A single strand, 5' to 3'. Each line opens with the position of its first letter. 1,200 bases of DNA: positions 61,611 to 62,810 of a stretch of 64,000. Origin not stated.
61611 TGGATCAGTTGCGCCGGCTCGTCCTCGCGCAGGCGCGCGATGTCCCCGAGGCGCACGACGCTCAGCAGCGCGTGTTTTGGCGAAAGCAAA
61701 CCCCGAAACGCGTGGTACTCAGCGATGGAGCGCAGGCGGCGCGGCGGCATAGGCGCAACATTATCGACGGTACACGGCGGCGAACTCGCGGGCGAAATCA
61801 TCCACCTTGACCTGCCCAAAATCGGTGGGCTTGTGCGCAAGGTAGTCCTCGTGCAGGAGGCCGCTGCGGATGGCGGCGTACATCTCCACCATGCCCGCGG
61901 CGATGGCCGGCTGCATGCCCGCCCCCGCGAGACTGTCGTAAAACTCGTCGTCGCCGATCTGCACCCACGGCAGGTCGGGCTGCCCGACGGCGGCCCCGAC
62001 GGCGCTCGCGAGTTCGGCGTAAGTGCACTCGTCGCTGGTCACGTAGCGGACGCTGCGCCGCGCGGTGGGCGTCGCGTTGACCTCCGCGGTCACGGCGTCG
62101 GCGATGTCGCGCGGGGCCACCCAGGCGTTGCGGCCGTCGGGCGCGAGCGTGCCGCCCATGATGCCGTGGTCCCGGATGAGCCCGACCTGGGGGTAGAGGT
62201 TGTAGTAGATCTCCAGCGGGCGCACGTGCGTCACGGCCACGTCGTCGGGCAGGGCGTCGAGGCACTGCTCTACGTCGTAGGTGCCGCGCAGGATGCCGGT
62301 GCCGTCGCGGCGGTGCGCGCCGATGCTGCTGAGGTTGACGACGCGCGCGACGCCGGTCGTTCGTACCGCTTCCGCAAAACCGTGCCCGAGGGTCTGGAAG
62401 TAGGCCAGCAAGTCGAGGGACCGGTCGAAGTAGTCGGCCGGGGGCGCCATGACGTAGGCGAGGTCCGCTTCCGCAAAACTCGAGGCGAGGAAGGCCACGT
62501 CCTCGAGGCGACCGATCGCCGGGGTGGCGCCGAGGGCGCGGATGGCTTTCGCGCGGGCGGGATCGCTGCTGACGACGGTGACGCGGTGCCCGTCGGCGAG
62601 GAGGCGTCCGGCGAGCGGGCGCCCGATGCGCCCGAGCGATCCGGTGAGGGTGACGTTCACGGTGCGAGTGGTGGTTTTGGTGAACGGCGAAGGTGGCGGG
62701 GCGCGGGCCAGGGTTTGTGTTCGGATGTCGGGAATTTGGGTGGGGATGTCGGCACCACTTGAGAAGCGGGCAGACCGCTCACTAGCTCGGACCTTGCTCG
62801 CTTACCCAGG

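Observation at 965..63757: Hyper-abundant GTTTT + GNRA mini-hairpin motif (consensus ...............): ~57 copies in 64 kb with stem covariation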

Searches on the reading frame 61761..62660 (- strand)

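Call 42: search_protein_families(library=pfam, proteins=[window:61761-62660:-], max_evalue=0.0001)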
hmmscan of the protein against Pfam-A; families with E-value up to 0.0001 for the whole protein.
window:61761-62660:- (299 aa): 3 families
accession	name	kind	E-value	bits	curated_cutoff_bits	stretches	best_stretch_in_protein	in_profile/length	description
PF13460.12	NAD_binding_10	-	1.8e-10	41.4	27.2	1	7-118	1-104/184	NAD(P)H-binding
PF05368.20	NmrA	-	2.2e-08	34.5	27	1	3-228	5-237/298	NmrA-like family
PF01370.27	Epimerase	-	3.6e-05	23.8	20.9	1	4-112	2-115/240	NAD dependent epimerase/dehydratase family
